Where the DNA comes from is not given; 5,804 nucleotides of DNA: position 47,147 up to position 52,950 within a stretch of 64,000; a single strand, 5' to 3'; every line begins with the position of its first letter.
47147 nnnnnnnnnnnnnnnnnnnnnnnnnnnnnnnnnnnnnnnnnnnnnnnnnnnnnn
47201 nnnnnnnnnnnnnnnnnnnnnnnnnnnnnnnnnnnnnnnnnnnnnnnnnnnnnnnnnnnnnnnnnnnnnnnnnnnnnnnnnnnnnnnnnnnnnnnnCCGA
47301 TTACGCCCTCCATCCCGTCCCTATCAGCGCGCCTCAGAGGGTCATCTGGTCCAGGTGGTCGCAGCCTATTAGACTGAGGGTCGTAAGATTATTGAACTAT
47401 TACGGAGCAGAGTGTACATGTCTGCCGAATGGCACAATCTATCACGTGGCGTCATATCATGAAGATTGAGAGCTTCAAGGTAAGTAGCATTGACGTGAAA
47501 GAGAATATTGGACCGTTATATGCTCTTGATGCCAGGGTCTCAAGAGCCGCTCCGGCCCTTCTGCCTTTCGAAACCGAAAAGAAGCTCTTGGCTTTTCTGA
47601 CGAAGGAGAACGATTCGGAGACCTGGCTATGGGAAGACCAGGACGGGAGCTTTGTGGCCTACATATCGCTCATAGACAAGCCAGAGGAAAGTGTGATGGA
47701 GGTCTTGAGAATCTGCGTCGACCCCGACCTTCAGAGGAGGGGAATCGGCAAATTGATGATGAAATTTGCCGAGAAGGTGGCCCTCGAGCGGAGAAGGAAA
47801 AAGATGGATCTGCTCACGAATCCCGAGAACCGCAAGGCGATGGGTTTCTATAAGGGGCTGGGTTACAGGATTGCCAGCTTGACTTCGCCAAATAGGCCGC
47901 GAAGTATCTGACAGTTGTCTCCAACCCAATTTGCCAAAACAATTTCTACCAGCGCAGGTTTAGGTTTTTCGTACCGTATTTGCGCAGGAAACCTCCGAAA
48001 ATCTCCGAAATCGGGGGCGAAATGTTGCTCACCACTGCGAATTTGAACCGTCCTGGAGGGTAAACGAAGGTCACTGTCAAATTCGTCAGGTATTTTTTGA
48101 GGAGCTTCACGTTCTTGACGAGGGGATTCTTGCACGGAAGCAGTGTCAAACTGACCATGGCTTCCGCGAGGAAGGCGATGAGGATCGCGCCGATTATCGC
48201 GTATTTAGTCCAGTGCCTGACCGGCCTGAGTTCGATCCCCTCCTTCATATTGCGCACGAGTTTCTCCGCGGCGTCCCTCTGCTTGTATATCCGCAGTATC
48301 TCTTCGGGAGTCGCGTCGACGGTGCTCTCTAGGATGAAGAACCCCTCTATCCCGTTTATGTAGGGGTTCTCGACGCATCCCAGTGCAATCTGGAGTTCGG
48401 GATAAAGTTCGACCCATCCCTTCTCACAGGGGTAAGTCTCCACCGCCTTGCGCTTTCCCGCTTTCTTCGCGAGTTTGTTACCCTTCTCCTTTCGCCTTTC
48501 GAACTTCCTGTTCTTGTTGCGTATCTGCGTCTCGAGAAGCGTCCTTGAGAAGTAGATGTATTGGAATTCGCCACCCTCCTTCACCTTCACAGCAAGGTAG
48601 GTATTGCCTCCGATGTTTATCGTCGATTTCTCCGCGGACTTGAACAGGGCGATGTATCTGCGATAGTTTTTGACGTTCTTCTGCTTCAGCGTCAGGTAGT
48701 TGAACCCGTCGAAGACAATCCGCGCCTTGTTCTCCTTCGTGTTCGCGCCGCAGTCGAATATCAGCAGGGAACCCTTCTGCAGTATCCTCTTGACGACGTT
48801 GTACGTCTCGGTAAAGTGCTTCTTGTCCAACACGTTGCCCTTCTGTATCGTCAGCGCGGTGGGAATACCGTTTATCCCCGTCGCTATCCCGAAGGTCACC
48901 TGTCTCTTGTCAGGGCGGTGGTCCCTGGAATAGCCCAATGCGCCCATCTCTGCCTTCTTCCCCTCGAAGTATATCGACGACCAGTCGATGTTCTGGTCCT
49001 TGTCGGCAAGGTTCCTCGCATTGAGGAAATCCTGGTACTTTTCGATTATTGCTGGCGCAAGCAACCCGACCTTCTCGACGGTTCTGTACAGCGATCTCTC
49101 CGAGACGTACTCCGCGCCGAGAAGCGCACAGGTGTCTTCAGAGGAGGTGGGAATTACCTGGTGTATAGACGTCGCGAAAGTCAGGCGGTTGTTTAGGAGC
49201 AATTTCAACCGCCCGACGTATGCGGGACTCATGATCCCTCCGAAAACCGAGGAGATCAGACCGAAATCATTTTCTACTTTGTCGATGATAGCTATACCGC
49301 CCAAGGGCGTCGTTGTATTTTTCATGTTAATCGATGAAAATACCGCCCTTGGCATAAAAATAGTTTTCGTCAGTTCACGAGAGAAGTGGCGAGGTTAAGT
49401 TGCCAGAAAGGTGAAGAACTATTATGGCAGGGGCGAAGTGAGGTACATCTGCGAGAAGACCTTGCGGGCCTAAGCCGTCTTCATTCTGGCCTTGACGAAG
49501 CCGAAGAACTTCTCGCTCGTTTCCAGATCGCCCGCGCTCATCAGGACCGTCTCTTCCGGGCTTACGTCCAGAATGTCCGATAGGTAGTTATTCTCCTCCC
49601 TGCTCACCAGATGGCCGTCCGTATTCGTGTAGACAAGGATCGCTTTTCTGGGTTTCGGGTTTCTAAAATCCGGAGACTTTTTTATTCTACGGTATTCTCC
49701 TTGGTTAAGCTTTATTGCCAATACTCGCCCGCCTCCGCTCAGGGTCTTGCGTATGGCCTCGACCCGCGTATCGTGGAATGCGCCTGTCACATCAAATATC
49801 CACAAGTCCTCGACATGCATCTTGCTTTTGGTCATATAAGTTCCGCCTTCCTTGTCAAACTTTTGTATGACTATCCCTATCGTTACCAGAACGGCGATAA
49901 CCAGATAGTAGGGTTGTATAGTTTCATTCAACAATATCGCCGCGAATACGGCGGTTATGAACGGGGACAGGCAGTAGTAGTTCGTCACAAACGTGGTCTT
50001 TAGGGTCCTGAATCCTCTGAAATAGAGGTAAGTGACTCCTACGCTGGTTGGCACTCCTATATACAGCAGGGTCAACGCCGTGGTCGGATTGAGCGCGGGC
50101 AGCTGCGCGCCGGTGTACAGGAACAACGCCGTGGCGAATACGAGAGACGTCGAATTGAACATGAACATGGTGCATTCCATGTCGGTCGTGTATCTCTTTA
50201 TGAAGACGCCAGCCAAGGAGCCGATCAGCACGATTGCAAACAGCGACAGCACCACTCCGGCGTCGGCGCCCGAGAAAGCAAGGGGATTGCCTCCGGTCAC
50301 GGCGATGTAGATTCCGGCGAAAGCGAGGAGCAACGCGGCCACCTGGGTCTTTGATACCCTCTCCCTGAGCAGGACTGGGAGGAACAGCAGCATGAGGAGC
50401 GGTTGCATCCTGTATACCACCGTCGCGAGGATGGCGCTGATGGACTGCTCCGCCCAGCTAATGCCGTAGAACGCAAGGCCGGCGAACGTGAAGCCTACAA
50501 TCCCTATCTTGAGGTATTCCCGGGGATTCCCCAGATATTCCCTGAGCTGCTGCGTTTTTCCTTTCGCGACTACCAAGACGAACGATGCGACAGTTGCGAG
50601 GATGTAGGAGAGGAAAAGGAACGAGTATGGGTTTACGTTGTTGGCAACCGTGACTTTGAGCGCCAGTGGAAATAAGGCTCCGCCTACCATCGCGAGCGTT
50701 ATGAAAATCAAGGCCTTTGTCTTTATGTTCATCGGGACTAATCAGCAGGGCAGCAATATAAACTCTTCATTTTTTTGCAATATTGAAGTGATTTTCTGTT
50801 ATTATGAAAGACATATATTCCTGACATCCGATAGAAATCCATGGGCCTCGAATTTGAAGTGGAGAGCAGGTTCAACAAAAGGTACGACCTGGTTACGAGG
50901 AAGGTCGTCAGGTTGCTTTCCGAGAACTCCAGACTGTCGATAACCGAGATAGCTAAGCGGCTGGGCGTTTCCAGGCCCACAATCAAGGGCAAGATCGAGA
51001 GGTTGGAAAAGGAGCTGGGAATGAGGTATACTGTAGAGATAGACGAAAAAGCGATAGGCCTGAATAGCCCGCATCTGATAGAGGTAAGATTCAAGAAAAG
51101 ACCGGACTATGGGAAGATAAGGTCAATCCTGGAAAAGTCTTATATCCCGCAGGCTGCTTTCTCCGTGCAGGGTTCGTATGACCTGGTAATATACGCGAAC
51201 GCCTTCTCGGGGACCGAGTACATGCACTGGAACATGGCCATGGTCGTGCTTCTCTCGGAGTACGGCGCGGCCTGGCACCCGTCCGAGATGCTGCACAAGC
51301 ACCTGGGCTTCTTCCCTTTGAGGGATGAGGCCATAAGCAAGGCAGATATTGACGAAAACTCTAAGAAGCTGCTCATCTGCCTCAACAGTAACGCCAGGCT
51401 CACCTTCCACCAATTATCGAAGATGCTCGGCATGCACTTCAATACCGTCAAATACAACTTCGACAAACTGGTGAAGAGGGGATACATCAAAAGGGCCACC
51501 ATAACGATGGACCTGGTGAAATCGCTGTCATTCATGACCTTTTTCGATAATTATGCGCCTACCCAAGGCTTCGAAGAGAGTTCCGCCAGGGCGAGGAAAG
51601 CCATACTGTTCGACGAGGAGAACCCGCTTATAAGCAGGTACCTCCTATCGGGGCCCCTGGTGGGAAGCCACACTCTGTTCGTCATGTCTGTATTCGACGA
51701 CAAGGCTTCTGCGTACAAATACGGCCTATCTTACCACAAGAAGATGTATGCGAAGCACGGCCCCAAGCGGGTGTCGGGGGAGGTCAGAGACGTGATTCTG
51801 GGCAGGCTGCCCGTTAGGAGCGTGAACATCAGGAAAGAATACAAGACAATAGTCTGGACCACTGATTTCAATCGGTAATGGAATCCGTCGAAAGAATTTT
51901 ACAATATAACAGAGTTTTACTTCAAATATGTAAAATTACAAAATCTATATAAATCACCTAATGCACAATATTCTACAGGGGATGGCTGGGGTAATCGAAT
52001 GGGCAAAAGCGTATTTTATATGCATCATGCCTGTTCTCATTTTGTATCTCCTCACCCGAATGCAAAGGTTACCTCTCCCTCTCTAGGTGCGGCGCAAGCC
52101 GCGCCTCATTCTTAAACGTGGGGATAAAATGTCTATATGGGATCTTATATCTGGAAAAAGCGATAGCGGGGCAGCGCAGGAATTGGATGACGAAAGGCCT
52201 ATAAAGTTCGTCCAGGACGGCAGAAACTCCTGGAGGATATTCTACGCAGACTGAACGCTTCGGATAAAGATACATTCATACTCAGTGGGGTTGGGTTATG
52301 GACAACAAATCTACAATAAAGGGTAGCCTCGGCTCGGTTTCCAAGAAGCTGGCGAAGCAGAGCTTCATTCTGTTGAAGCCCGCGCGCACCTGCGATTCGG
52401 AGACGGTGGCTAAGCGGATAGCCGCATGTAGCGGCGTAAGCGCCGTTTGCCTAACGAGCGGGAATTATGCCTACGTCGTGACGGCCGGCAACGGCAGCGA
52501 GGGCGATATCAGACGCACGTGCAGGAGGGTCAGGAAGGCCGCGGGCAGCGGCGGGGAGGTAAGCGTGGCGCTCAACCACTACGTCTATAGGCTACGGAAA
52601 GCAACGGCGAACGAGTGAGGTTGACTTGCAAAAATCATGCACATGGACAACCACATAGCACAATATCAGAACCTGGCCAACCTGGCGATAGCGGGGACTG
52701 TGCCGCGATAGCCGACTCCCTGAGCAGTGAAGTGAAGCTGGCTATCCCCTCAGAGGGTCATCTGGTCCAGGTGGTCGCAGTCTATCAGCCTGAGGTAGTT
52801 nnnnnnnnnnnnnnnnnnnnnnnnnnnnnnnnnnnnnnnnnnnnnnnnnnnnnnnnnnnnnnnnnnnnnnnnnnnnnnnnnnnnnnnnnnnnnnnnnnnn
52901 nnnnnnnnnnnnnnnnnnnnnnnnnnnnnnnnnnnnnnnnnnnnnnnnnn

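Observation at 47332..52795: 5.4-kb lower-GC accessory segment bracketed by 48-bp direct repeats derived from the 3' end of a host gene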

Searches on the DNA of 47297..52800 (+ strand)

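Call 80: search_dna_similar(query=window:47297-52800:+, collection=plasmids, mode=distant, max_rows=8)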
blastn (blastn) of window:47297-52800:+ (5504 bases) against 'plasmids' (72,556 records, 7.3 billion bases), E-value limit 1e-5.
No match.

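Call 81: search_dna_similar(query=window:47297-52800:+, collection=phages, mode=distant, max_rows=8)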
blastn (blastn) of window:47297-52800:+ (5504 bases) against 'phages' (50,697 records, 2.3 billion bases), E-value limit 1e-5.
No match.

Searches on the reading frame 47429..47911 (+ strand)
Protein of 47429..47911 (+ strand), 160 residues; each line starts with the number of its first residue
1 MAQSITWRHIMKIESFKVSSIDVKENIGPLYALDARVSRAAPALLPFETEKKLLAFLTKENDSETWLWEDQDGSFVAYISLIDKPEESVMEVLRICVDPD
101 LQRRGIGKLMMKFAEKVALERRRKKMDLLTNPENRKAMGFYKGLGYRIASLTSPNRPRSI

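Call 8: search_protein_families(library=pfam, proteins=[window:47429-47911:+], max_evalue=0.01)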
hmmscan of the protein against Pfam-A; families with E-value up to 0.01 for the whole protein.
window:47429-47911:+ (160 aa): 5 families
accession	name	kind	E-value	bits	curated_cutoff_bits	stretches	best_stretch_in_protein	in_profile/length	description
PF00583.31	Acetyltransf_1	-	2.9e-17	63.4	20.7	1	50-146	21-116/116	Acetyltransferase (GNAT) family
PF13508.13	Acetyltransf_7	-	1.8e-13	51.1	27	1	62-147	2-83/84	Acetyltransferase (GNAT) domain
PF13673.13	Acetyltransf_10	-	1.9e-09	38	23.6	1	61-147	29-108/128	Acetyltransferase (GNAT) domain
PF08445.16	FR47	-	1.9e-06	28.2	22.1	1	92-149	24-80/86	FR47-like protein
PF14542.12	Acetyltransf_CG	-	0.0086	16.6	30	0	68-121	5-56/80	GCN5-related N-acetyl-transferase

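Call 46: search_protein_families(library=ncbifam, proteins=[window:47429-47911:+], max_evalue=0.001)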
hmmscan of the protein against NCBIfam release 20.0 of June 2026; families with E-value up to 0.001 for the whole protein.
window:47429-47911:+ (160 aa): 9 families
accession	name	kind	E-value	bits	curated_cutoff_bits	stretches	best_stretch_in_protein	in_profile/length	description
TIGR01575.1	rimI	equivalog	4.8e-11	42.9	86.4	1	61-150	29-116/132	ribosomal protein S18-alanine N-acetyltransferase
NF002959.0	PRK03624.1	equivalog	3.5e-08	33.3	124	1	94-150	77-133/147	GNAT family acetyltransferase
NF053587.1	SpmdActasePaiA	equivalog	3.7e-08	33.3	250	1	86-146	87-147/172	spermidine/spermine N(1)-acetyltransferase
NF008212.0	PRK10975.1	equivalog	7.3e-07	29.2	219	1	62-150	137-224/232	dTDP-4-amino-4,6-dideoxy-D-galactose acyltransferase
NF007807.0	PRK10514.1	equivalog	1.1e-06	28.6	134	1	63-150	50-126/147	acetyltransferase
NF007853.0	PRK10562.1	equivalog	1.2e-06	28.8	125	1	62-150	47-124/146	N-acetyltransferase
NF040501.1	resist_ArsN2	equivalog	0.00024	20.7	125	1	59-149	20-104/133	arsenic resistance N-acetyltransferase ArsN2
NF040503.1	resist_ArsN1a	equivalog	0.0003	20.6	170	1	49-148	33-135/159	arsinothricin resistance N-acetyltransferase ArsN1 family A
TIGR03448.1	mycothiol_MshD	equivalog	0.00043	19.7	163.1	1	87-149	226-288/294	mycothiol synthase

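Call 69: search_protein_representatives(protein=window:47429-47911:+)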
Query: 160 residues. Proteins with E-value up to 0.001 (for the whole library): 396; up to 1e-10: 31; up to 1e-30: 6. The best 150 are listed.
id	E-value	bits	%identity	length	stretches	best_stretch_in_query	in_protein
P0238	2.3e-92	323.2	100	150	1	11-160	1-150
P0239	2.4e-36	141.3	50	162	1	11-149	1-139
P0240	6.8e-33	130.1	49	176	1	18-149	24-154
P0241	5.9e-32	127.1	48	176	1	20-148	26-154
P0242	4.2e-31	124.3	44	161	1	19-149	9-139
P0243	7.5e-31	123.5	46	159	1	21-150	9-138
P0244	1.2e-29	119.6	56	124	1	45-150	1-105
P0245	1.7e-28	115.8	40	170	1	18-154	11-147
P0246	6.5e-28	113.9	45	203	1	19-149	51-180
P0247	7.5e-28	113.7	43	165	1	12-150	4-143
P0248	1.2e-26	109.8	40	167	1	20-150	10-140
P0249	1.5e-25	106.2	39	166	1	19-150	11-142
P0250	1.7e-22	96.3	45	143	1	12-130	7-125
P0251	5.4e-20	88.2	41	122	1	18-125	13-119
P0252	7.7e-20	87.7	39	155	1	14-150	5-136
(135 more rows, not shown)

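Call 74: search_protein_families(library=phrogs, proteins=[window:47429-47911:+], max_evalue=0.001)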
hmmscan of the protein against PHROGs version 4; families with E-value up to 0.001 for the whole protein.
window:47429-47911:+ (160 aa): 3 families
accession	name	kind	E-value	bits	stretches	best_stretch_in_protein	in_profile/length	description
phrog_3810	-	other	1.1e-11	46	1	54-149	51-145/155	acetyltransferase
phrog_1249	-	other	3.7e-11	44.1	1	30-149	21-149/180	acetyltransferase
phrog_11143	-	unknown function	0.00078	19.5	1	69-125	237-293/357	-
